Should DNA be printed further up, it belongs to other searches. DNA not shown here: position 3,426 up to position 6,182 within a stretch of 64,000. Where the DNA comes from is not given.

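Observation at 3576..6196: Bacterial type IIIA (plant/fungal-like) plasma-membrane H+-ATPase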

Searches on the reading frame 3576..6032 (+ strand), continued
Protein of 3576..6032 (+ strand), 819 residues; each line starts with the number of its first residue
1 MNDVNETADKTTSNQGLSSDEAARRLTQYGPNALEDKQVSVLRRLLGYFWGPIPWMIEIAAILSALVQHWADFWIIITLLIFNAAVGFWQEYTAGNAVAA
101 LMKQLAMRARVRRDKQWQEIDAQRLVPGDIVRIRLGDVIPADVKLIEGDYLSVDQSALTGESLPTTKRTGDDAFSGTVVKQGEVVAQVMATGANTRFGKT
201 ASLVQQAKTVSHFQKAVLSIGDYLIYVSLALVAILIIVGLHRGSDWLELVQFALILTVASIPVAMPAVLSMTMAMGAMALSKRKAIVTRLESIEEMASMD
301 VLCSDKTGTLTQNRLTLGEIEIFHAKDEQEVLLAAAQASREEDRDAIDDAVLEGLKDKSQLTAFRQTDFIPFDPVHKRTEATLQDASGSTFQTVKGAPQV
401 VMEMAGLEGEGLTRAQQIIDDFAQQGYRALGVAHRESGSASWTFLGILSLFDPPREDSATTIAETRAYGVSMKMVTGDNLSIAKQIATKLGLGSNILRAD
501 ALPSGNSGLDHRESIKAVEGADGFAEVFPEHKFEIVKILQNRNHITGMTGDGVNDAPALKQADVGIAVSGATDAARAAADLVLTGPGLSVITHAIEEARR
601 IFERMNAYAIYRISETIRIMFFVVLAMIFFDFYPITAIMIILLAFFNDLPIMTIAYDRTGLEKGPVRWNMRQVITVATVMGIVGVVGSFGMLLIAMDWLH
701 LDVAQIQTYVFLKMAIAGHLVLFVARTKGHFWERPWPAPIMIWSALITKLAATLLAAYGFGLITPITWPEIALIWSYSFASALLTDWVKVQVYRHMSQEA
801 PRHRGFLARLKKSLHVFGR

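Call 12: find_homologous_proteins(query=window:3576-6032:+, max_evalue=1e-50)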
Query window:3576-6032:+ (819 aa): 8000 proteins with E <= 1e-50 among 8000 candidates; the best 120 are listed.
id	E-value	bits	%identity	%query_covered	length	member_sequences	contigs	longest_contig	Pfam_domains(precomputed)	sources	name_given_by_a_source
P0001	0.0e+0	1693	93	100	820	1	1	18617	PF00702.33,PF00690.32,PF00122.26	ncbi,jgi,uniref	ncbi:Lead, cadmium, zinc and mercury transporting ATPase; Copper-translocating P-type ATPase [hydrot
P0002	0.0e+0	1652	90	100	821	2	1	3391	PF00702.33,PF00690.32,PF00122.26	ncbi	-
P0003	0.0e+0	1649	100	92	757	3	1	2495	PF00702.33,PF00690.32,PF00122.26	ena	-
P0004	0.0e+0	1633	90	100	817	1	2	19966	PF00702.33,PF00690.32,PF00122.26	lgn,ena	-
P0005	0.0e+0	1631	89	100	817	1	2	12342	PF00702.33,PF00690.32,PF00122.26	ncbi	-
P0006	0.0e+0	1628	89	100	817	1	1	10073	PF00702.33,PF00690.32,PF00122.26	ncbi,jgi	-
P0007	0.0e+0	1618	89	100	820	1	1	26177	PF00702.33,PF00690.32,PF00122.26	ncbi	-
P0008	0.0e+0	1617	89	100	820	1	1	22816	PF00702.33,PF00690.32,PF00122.26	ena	-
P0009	0.0e+0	1616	88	100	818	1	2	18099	PF00702.33,PF00690.32,PF00122.26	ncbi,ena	-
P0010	0.0e+0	1615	89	100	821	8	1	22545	PF00702.33,PF00690.32,PF00122.26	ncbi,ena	-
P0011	0.0e+0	1614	88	100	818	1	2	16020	PF00702.33,PF00690.32,PF00122.26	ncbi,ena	-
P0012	0.0e+0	1612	88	100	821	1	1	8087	PF00702.33,PF00690.32,PF00122.26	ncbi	-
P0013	0.0e+0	1612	88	100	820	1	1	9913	PF00702.33,PF00690.32,PF00122.26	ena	-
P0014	0.0e+0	1611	88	100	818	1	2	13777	PF00702.33,PF00690.32,PF00122.26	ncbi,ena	-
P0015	0.0e+0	1594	87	100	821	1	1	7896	PF00702.33,PF00690.32,PF00122.26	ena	-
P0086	0.0e+0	1421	78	99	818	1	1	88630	PF00702.33,PF00690.32,PF00122.26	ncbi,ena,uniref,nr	ncbi:MAG TPA: plasma-membrane proton-efflux P-type ATPase [Sedimenticola thiotaurini]|uniref:Plasma-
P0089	0.0e+0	1414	78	99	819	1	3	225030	PF00702.33,PF13246.13,PF00690.32,PF00122.26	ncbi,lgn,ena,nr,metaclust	ncbi:MAG: metal-transporting ATPase [Methylothermaceae bacteria B42]|nr:MAG: metal-transporting ATPa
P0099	0.0e+0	1406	75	100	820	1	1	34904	PF00702.33,PF00690.32,PF00122.26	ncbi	ncbi:MAG: plasma-membrane proton-efflux P-type ATPase [Methylohalobius crimeensis]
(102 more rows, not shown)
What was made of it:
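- The closest database relative is labelled a heavy-metal ATPase by one source (call 12).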

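Call 13: find_related_loci(query=window:3576-6032:+, collection=genome_contigs, flank=6000)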
Query window:3576-6032:+ (819 aa) in genome_contigs; peptide patterns used: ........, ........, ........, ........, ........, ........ (x = any residue, [..] = any of these).
102 stretches matched a pattern; 75 encode a relative of the query (tblastn E <= 1e-3); 72 distinct loci.
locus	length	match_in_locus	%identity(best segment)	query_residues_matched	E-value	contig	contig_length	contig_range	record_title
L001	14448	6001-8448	90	1-816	0e+0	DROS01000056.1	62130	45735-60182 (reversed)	MAG TPA_asm: Gammaproteobacteria bacterium isolate HyVt-540 HyVt-540_k145_300987, whole genome shotgun sequence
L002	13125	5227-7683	89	1-819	0e+0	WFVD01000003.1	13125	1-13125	MAG: Gammaproteobacteria bacterium isolate S140_27 k151_19835, whole genome shotgun sequence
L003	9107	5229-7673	89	1-819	0e+0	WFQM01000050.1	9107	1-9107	MAG: Gammaproteobacteria bacterium isolate S013_42 k151_131605, whole genome shotgun sequence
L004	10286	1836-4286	88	1-819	0e+0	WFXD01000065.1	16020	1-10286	MAG: Gammaproteobacteria bacterium isolate S141_33 k151_242893, whole genome shotgun sequence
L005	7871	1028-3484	87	1-819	0e+0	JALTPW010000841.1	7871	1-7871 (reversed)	MAG: Chromatiales bacterium isolate S140_maxbin2_scaf2bin.116 S140_NODE_5971_length_7871_cov_4.848399, whole genome shot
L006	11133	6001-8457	86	1-819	0e+0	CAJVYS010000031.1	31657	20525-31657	MAG TPA_asm: uncultured Gammaproteobacteria bacterium isolate DRR093004_bin.26_MetaBAT_v2.12.1_MAG genome assembly, cont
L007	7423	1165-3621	85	1-819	0e+0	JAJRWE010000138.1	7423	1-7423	MAG: Gammaproteobacteria bacterium isolate Dive96_bin2.149 k141_1885273, whole genome shotgun sequence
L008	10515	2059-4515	86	1-819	0e+0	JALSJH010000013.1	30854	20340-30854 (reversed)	MAG: Chromatiales bacterium isolate 354-166_metabat2_scaf2bin.081 354-166_scaffold_1305_c1, whole genome shotgun sequenc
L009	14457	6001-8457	85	1-819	0e+0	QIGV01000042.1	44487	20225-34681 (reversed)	MAG: Gammaproteobacteria bacterium isolate SZUA-140 Ga0063293_10000998, whole genome shotgun sequence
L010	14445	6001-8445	83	1-815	0e+0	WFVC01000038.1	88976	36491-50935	MAG: Gammaproteobacteria bacterium isolate S140_26 k151_212479, whole genome shotgun sequence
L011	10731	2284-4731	79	2-819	0e+0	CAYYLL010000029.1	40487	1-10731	MAG TPA_asm: uncultured Thioalkalispiraceae bacterium isolate SRP128015_co1_207 genome assembly, contig: NODE_901_length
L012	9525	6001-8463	81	1-817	0e+0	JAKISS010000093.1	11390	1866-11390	MAG: Gammaproteobacteria bacterium isolate D96SM.bin.23 NODE_4042_length_11390_cov_59.132469, whole genome shotgun seque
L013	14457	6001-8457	86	1-819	0e+0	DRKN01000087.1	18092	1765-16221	MAG TPA_asm: Gammaproteobacteria bacterium isolate HyVt-441 HyVt-441_k145_321298, whole genome shotgun sequence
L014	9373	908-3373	78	4-819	0e+0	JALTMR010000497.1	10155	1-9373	MAG: Gammaproteobacteria bacterium isolate S139_metabat2_scaf2bin.028 S139_NODE_7499_length_10155_cov_1.810730, whole ge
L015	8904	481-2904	78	12-819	0e+0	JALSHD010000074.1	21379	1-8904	MAG: Chromatiales bacterium isolate 354-166_metabat1_scaf2bin.070 354-166_scaffold_2356_c1, whole genome shotgun sequenc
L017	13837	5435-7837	78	15-815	0e+0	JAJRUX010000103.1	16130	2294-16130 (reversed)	MAG: Gammaproteobacteria bacterium isolate Dive96_bin10.247 k141_1994082, whole genome shotgun sequence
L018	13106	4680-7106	76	11-819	0e+0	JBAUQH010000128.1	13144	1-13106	MAG: Gallionella sp. isolate MFD04215_ilm_asm_bin6 k127_292851, whole genome shotgun sequence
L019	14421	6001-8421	77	9-811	0e+0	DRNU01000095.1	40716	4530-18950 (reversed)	MAG TPA_asm: Gammaproteobacteria bacterium isolate HyVt-519 HyVt-519_k145_225075, whole genome shotgun sequence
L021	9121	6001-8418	77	12-817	0e+0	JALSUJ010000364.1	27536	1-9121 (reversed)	MAG: Gammaproteobacteria bacterium isolate S010_maxbin2_scaf2bin.015_VB S010_NODE_349_length_27536_cov_1.965157, whole g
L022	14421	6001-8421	78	12-818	0e+0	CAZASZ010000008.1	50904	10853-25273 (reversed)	MAG TPA_asm: uncultured Gammaproteobacteria bacterium isolate binchicken_co275_411 genome assembly, contig: NODE_590_len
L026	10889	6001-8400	76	16-814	0e+0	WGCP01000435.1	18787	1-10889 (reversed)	MAG: Desulfobulbaceae bacterium isolate S145_10 k151_829, whole genome shotgun sequence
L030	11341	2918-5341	76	1-809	0e+0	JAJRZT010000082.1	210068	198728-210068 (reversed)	MAG: Gammaproteobacteria bacterium isolate Dive96_bin4.222 k141_3889411, whole genome shotgun sequence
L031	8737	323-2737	73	11-814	0e+0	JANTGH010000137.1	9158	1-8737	MAG: Desulfobulbaceae bacterium isolate bin10054 c_000000008650, whole genome shotgun sequence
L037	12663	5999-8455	86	1-819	0e+0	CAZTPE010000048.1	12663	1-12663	MAG TPA_asm: uncultured Ectothiorhodospiraceae bacterium isolate SRP128015_co1_67 genome assembly, contig: NODE_7725_len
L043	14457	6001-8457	84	1-819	0e+0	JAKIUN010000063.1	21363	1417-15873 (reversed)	MAG: Gammaproteobacteria bacterium isolate D100SM.bin.19 NODE_1032_length_21363_cov_39.780655, whole genome shotgun sequ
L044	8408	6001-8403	76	7-807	0e+0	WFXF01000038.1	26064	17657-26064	MAG: Gammaproteobacteria bacterium isolate S141_38 k151_230064, whole genome shotgun sequence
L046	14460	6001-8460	86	1-819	0e+0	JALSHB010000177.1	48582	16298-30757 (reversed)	MAG: Chromatiales bacterium isolate 354-166_metabat1_scaf2bin.062 354-166_scaffold_572_c1, whole genome shotgun sequence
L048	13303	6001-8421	79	12-818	0e+0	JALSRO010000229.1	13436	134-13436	MAG: Chromatiales bacterium isolate 356-308_metabat1_scaf2bin.075 356-308_scaffold_2856_c1, whole genome shotgun sequenc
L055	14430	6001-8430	77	3-811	0e+0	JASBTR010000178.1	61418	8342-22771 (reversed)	MAG: Gammaproteobacteria bacterium isolate BWSM_42 k141_195323, whole genome shotgun sequence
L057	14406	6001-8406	72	14-815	0e+0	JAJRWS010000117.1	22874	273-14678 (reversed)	MAG: Planctomycetota bacterium isolate Dive96_bin2.49 k141_1160904, whole genome shotgun sequence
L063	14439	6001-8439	78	7-819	0e+0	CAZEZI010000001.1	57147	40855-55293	MAG TPA_asm: uncultured Thioalkalispiraceae bacterium isolate SRP128015_co3_350 genome assembly, contig: NODE_320_length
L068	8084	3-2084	78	119-811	0e+0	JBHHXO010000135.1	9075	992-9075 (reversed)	MAG: Thiogranum sp. isolate D_1_bin.43 NODE_3749_length_9075_cov_4.979601, whole genome shotgun sequence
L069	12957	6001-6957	63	468-815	2e-128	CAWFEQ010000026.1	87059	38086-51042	MAG: uncultured Gammaproteobacteria bacterium isolate MFD05684.bin.1.219 genome assembly, contig: contig_96779, whole ge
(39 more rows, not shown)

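Call 20: search_protein_families(library=pfam, proteins=[L046:4417-5958:+, L068:5353-7080:-, L043:417-3053:-, L006:3617-4303:+, L006:8226-9434:+, L017:4693-5400:+, L048:3774-5255:+, L044:2822-5278:+, L055:3608-6004:+, L019:3844-5586:-], max_evalue=0.0001)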
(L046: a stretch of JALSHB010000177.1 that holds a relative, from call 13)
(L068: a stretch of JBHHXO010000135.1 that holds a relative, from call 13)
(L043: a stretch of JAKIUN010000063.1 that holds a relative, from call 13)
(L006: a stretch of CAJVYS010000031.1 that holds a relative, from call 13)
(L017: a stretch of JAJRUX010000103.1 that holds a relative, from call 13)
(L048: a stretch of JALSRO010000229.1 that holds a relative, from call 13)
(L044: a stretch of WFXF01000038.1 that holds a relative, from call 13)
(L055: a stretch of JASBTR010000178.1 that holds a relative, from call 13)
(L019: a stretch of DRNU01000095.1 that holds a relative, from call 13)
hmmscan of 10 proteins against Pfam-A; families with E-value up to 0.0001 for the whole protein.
L046:4417-5958:+ (514 aa): 3 families
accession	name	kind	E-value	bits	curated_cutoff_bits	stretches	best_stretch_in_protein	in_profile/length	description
PF13520.12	AA_permease_2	-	4e-36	125.3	27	1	64-447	2-406/427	Amino acid permease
PF00324.27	AA_permease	-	4.2e-25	88.8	24.6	1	68-445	2-411/470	Amino acid permease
PF03222.19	Trp_Tyr_perm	-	1.7e-05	24.6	22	1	63-339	3-282/393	Tryptophan/tyrosine permease family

L068:5353-7080:- (576 aa): 1 family
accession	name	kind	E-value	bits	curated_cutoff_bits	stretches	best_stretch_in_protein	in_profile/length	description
PF11181.13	YflT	-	5.5e-05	24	26.2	0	401-469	3-69/99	Heat induced stress protein YflT domain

L043:417-3053:- (879 aa): 2 families
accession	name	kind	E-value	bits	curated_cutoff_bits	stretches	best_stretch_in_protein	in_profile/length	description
PF11897.13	DUF3417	-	7.9e-29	100.7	25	1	51-158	1-109/109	Protein of unknown function (DUF3417)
PF00343.26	Phosphorylase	-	4e-25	88.7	27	2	309-657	220-579/713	Carbohydrate phosphorylase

L006:3617-4303:+ (229 aa): 0 families

L006:8226-9434:+ (403 aa): 2 families
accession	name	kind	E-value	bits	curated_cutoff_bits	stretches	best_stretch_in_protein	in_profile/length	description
PF12849.12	PBP_like_2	-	1.2e-23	84.6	27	1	124-384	3-265/267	PBP superfamily domain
PF13531.11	SBP_bac_11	-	3.2e-06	27.5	25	1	133-396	1-226/227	Bacterial extracellular solute-binding protein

L017:4693-5400:+ (236 aa): 1 family
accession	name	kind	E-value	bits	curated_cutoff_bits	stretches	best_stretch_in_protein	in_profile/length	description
PF00300.27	His_Phos_1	-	2.6e-37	128.8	21.7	2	4-71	1-68/194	Histidine phosphatase superfamily (branch 1)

L048:3774-5255:+ (494 aa): 3 families
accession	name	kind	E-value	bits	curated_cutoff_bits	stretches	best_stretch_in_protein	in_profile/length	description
PF00113.28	Enolase_C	-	9.5e-109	363.7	21.5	1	202-484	3-292/296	Enolase, C-terminal TIM barrel domain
PF03952.21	Enolase_N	-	4.1e-56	189.2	35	1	65-195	1-131/131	Enolase, N-terminal domain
PF07476.17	MAAL_C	-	9.4e-06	25.4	27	1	327-447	89-217/249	Methylaspartate ammonia-lyase C-terminus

L044:2822-5278:+ (819 aa): 3 families
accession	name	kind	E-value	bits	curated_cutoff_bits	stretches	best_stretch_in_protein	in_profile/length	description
PF01326.24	PPDK_N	-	3.6e-109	365.5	27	1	26-362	2-319/328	Pyruvate phosphate dikinase, AMP/ATP-binding domain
PF02896.24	PEP-utilizers_C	-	9.3e-59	199.4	22.8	1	499-807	18-291/293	PEP-utilising enzyme, PEP-binding domain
PF00391.29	PEP-utilizers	-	9.1e-28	96.1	23.1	1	403-474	1-72/72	PEP-utilising enzyme, mobile domain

L055:3608-6004:+ (799 aa): 3 families
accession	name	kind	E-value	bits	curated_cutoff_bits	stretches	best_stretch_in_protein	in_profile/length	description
PF09364.15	XFP_N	-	4.3e-179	595.4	23.7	1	13-374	2-363/364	XFP N-terminal domain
PF09363.15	XFP_C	-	1.8e-97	325.1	23.4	1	591-792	1-202/202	XFP C-terminal domain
PF03894.20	XFP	-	2.7e-87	291.5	22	1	404-580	2-177/177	D-xylulose 5-phosphate/D-fructose 6-phosphate phosphoketolase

L019:3844-5586:- (581 aa): 5 families
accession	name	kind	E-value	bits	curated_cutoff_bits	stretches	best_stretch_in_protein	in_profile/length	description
PF10996.14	Beta-Casp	-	3.6e-40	137.6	27.7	1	374-500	1-120/120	Beta-Casp domain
PF07521.17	RMMBL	-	5.4e-15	55.6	21.6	1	513-566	1-54/63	Zn-dependent metallo-hydrolase RNA specificity domain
PF00753.33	Lactamase_B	-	2.9e-14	53.9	22.7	1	130-320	5-161/196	Metallo-beta-lactamase superfamily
PF12706.13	Lactamase_B_2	-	3.5e-08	33.7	27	1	142-318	2-152/200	Beta-lactamase superfamily domain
PF16661.11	Lactamase_B_6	-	9.5e-06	25.6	27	1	135-288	1-145/193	Metallo-beta-lactamase superfamily domain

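Call 22: search_protein_families(library=pfam, proteins=[L030:9993-11084:-, L009:1675-3417:-, L021:3301-4317:+, L026:2003-2548:+, L069:1905-3176:+, L013:9107-10570:+, L031:2973-4010:+, L057:3822-5387:+, L057:5557-5934:+, L006:3617-4303:+], max_evalue=0.01)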
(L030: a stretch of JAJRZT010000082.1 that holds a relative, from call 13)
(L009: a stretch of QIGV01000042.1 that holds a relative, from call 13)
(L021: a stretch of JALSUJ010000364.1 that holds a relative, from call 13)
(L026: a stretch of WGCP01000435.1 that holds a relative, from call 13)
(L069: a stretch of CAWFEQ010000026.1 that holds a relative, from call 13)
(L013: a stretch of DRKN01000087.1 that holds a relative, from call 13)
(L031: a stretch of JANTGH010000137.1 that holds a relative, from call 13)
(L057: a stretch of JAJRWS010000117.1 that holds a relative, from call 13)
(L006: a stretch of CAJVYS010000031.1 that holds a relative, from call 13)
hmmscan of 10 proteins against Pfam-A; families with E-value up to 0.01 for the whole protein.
L030:9993-11084:- (364 aa): 2 families
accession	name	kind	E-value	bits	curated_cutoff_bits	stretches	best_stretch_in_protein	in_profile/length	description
PF01339.22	CheB_methylest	-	3e-60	203.4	24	1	181-359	1-173/174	CheB methylesterase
PF00072.30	Response_reg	-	2.9e-24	85.8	30.2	1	5-109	1-102/111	Response regulator receiver domain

L009:1675-3417:- (581 aa): 18 families
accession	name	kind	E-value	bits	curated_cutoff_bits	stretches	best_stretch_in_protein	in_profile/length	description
PF00005.33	ABC_tran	-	3.6e-65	219.1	25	2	349-492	2-137/137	ABC transporter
PF13304.12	AAA_21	-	3.2e-22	80.4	27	2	424-521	201-298/304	AAA domain, putative AbiEii toxin, Type IV TA system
PF13604.12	AAA_30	-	8e-07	29.4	27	1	33-75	16-58/191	AAA domain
PF13555.12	AAA_29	-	1.9e-06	27.9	27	0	26-62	13-49/61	P-loop containing region of AAA domain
PF13401.12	AAA_22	-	5.7e-06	27.1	27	0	37-207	7-96/130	AAA domain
PF25199.1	nSTAND_NTPase5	-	5.9e-05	23.4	34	0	34-65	40-70/145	Novel STAND NTPase 5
PF13476.12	AAA_23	-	6.3e-05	24.1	27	0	351-380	15-41/201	AAA domain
PF04310.18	MukB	-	0.00012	22.4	23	0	36-68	27-59/226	MukB N-terminal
PF13558.12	SbcC_Walker_B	-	0.00048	20.8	27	0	157-182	62-87/90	SbcC/RAD50-like, Walker B motif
PF03193.22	RsgA_GTPase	-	0.0028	17.9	30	0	18-65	90-136/174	RsgA GTPase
PF00004.35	AAA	-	0.003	18.5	21.2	0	40-60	3-23/131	ATPase family associated with various cellular activities (AAA)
PF07728.20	AAA_5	-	0.004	17.6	22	0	40-62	4-26/139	AAA domain (dynein-related subfamily)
PF13671.12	AAA_33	-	0.0047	17.7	27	0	40-74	4-33/143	AAA domain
PF02463.25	SMC_N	-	0.0066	16.3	40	0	36-52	25-41/220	RecF/RecN/SMC N terminal domain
PF13514.12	AAA_27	-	0.0069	16.4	22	0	340-382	9-50/206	AAA domain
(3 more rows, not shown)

L021:3301-4317:+ (339 aa): 1 family
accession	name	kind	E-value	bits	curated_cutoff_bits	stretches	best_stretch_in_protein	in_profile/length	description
PF00274.25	Glycolytic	-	2.4e-139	464.4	22.2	1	6-337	1-334/349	Fructose-bisphosphate aldolase class-I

L026:2003-2548:+ (182 aa): 1 family
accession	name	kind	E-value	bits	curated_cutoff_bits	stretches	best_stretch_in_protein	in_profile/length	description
PF03729.18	DUF308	-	1.5e-15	57.6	25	2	20-73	1-55/73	Short repeat of unknown function (DUF308)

L069:1905-3176:+ (424 aa): 3 families
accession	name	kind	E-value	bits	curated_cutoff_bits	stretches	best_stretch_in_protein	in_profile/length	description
PF10938.13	YfdX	-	1.1e-29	103.8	26.6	1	59-220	1-148/149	YfdX protein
PF01969.22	Ni_insertion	-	0.00061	19.5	22.1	1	55-100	91-137/375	Nickel insertion protein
PF22888.1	FIMAH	-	0.0025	18.8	24.8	0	125-171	8-53/81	FIMAH domain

L013:9107-10570:+ (488 aa): 1 family
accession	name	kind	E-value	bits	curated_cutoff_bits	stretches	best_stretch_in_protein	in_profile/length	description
PF18982.5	JetA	-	1.2e-30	106.9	26.2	1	43-467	13-428/434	Wadjet protein JetA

L031:2973-4010:+ (346 aa): 6 families
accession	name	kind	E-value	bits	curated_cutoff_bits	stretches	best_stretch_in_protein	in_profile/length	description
PF16576.10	HlyD_D23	-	2e-20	73.4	30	2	153-288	58-189/214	Barrel-sandwich domain of CusB or HlyD membrane-fusion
PF13437.12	HlyD_3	-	1.7e-17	64.5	22.2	1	210-290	2-83/106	HlyD family secretion protein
PF13533.13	Biotin_lipoyl_2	-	5.5e-07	29.7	29.8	1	56-79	9-32/32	Biotin-lipoyl like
PF00364.28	Biotin_lipoyl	-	0.00062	20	22.1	1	48-78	43-73/73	Biotin-requiring enzyme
PF00529.27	CusB_dom_1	-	0.0018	18.9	26.5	1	143-329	12-88/89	Cation efflux system protein CusB domain 1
PF01551.29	Peptidase_M23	-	0.0065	17.1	28.7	0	56-78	50-72/96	Peptidase family M23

L057:3822-5387:+ (522 aa): 2 families
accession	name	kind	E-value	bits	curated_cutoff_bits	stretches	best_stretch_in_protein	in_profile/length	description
PF04972.22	BON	-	1.1e-79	263.2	27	6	141-206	1-66/69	BON domain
PF21937.1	Yop-YscD_ppl_2nd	-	0.0069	16.5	27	0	170-206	28-65/67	YscD/CdsD-like Bon-like domain 2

L057:5557-5934:+ (126 aa): 1 family
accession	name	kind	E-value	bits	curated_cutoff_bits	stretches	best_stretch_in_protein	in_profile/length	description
PF11964.13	SpoIIAA-like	-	2.8e-35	121.7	25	1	18-123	1-106/106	SpoIIAA-like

L006:3617-4303:+ (229 aa): 0 families
